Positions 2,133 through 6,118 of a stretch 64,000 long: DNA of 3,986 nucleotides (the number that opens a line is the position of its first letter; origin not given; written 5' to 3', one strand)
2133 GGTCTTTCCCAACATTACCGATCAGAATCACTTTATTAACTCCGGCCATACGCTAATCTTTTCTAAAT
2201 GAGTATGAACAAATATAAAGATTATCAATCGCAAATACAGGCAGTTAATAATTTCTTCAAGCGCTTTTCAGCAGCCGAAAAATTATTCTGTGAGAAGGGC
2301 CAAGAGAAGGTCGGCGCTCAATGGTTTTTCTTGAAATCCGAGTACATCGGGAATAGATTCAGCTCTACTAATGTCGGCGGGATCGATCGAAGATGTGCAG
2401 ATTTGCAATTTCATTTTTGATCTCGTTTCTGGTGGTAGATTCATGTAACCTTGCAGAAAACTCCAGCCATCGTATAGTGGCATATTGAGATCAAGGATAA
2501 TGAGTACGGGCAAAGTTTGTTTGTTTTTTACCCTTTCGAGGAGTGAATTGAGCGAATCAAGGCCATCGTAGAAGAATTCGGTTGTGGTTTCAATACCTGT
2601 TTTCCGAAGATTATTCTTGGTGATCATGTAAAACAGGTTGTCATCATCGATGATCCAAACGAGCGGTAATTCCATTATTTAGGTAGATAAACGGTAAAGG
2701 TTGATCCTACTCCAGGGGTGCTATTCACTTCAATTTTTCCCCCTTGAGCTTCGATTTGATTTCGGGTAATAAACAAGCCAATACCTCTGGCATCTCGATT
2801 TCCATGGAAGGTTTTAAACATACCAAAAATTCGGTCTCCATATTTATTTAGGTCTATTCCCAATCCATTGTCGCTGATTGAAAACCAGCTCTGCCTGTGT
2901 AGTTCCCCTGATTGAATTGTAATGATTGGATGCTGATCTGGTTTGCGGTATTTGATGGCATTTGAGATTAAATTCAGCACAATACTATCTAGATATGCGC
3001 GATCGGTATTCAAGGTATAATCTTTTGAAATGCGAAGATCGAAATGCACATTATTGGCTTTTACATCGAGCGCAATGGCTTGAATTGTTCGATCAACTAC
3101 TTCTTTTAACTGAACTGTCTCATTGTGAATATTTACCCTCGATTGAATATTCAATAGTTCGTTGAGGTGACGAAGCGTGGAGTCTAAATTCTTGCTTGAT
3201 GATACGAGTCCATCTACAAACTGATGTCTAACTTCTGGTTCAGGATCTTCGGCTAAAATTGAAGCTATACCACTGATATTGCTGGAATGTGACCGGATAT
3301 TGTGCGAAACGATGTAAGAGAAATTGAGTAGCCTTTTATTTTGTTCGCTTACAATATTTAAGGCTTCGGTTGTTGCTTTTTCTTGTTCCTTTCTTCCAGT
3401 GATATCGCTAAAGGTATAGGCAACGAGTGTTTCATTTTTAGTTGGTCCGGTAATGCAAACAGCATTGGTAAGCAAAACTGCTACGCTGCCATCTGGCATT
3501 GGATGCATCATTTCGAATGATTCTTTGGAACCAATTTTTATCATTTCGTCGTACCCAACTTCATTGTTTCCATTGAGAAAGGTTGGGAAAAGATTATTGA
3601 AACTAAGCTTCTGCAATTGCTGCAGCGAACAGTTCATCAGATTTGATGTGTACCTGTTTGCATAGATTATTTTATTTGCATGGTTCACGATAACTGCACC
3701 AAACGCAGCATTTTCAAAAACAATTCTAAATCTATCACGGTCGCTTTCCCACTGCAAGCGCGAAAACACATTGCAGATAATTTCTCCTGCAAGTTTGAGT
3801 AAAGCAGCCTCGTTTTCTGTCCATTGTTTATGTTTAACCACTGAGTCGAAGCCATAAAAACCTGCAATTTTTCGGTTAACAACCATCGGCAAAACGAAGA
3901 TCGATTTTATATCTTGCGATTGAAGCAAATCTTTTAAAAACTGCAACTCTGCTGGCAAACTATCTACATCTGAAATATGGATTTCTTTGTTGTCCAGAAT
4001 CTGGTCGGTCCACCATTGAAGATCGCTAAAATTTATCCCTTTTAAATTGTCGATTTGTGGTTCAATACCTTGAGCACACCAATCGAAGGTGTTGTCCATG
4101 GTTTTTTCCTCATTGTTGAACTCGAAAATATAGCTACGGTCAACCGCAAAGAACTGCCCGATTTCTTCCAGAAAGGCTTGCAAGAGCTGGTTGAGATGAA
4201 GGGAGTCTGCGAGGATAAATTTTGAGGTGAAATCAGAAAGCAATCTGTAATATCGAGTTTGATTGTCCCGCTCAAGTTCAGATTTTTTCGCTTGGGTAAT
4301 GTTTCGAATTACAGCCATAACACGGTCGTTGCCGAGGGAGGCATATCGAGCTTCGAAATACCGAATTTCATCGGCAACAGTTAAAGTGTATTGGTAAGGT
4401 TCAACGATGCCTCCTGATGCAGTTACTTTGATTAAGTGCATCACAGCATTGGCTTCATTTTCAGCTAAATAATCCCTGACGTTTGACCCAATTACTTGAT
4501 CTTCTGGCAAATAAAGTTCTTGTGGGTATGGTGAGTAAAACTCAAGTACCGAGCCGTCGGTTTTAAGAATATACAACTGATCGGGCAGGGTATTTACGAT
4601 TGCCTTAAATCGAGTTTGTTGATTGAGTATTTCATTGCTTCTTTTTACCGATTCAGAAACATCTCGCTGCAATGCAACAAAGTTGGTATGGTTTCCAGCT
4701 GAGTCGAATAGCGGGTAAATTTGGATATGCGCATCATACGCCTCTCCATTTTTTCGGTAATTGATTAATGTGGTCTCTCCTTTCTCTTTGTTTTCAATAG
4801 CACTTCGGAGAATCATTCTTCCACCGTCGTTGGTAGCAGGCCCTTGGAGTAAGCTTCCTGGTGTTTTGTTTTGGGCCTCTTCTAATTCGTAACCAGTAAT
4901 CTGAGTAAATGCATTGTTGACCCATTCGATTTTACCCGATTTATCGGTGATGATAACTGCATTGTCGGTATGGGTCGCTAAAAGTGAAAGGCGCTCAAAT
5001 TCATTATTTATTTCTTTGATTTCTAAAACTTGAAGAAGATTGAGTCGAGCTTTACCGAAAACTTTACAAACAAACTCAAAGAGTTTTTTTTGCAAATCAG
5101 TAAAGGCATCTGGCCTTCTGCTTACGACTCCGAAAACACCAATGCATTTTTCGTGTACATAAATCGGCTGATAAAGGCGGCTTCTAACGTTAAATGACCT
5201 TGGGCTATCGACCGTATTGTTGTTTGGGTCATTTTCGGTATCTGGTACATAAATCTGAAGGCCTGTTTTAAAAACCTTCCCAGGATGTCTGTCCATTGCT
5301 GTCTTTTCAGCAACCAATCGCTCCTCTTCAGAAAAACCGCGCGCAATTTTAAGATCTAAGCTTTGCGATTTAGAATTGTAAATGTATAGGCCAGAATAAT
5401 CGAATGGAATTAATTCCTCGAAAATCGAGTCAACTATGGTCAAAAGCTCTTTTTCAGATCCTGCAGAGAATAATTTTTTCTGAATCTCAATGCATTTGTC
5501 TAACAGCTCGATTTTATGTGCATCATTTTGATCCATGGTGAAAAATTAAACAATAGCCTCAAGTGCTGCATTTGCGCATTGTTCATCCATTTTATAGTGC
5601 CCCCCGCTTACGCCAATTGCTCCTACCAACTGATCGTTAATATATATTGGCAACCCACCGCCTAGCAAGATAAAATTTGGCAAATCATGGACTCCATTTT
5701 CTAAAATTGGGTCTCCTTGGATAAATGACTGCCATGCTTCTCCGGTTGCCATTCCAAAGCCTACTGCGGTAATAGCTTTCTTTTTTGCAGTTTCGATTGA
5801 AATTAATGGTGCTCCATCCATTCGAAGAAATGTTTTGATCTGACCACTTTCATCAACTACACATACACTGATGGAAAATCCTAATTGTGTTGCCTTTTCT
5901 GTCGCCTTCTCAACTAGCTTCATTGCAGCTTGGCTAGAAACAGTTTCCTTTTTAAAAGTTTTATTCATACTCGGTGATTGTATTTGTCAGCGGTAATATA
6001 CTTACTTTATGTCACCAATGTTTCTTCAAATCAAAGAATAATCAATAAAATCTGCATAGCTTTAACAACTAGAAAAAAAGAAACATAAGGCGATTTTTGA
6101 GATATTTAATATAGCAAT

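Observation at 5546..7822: PLP decarboxylase fused to an extra C-terminal domain, next to a DUF336/GlcG-like protein and a PAS/GAF histidine kinase with response regulator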

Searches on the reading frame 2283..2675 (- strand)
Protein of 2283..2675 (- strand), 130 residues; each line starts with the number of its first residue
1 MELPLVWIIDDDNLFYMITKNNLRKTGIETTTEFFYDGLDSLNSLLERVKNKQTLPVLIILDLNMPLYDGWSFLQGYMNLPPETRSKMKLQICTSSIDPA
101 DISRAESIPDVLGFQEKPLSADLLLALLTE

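Call 8: search_protein_families(library=pfam, proteins=[window:2283-2675:-], max_evalue=0.1)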
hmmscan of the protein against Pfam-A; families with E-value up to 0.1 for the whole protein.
window:2283-2675:- (130 aa): 1 family
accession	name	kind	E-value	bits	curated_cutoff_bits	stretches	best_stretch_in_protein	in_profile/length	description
PF00072.30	Response_reg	-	9.4e-09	35.9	30.2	1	6-127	1-109/111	Response regulator receiver domain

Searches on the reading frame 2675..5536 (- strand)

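Call 8: search_protein_families(library=pfam, proteins=[window:2675-5536:-], max_evalue=0.1)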
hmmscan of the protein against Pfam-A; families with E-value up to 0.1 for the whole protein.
window:2675-5536:- (953 aa): 11 families
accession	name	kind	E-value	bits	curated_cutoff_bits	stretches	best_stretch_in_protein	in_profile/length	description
PF13426.13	PAS_9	-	8.9e-25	87.4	27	2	192-295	2-103/103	PAS domain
PF00989.32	PAS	-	3.4e-20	72.6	22.6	1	183-293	3-113/113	PAS fold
PF02518.31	HATPase_c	-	2.6e-17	63.7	26.4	1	845-952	2-108/111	Histidine kinase-, DNA gyrase B-, and HSP90-like ATPase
PF01590.32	GAF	-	4.1e-16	60.2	22.4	2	448-585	2-127/133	GAF domain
PF08448.16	PAS_4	-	5.2e-16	59.3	23.1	2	189-297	3-109/110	PAS fold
PF13185.12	GAF_2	-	2.4e-13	50.9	28.6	2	28-157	4-128/136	GAF domain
PF13188.13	PAS_8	-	5.2e-12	45.6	21.8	2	181-223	1-43/65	PAS domain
PF13492.12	GAF_3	-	4.3e-06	27.6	27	1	449-586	3-122/129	GAF domain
PF24820.1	Diguanyl_cycl_sensor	-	0.00095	19.5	28.1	0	615-689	10-79/109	Diguanylate cyclase-like sensor domain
PF08447.18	PAS_3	-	0.0092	16.7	25.6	1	206-287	4-86/89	PAS fold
PF14501.12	HATPase_c_5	-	0.014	15.7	22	1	851-939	8-90/102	GHKL domain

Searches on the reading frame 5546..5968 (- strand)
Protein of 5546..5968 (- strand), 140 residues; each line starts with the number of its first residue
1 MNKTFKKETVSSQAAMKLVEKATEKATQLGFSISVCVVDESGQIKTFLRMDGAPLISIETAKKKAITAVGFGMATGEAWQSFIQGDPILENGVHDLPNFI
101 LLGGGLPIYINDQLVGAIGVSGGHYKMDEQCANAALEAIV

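Call 8: search_protein_families(library=pfam, proteins=[window:5546-5968:-], max_evalue=0.1)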
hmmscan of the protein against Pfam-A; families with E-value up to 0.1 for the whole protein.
window:5546-5968:- (140 aa): 3 families
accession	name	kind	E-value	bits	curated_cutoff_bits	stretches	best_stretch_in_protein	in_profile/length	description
PF03928.20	HbpS-like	-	5.6e-35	120.6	25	1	11-137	2-128/128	Haem degrading protein HbpS-like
PF05651.19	Diacid_rec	-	0.0058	16.8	23.6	1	103-127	72-96/134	Putative sugar diacid recognition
PF13185.12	GAF_2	-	0.016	15.9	28.6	1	18-123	7-111/136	GAF domain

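Call 9: search_protein_families(library=ncbifam, proteins=[window:5546-5968:-], max_evalue=0.1)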
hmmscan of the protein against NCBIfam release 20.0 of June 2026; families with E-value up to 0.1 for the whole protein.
window:5546-5968:- (140 aa): 3 families
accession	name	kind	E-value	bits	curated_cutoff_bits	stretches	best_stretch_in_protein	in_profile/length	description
NF007275.0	PRK09732.1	equivalog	4.9e-12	45.8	246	1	8-136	5-129/134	hypothetical protein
NF002697.0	PRK02487.1-6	equivalog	1.9e-05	24.2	269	1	12-128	27-143/164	heme-degrading domain-containing protein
NF002696.0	PRK02487.1-5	equivalog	0.0054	16.1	146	1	15-138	27-151/160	heme-degrading domain-containing protein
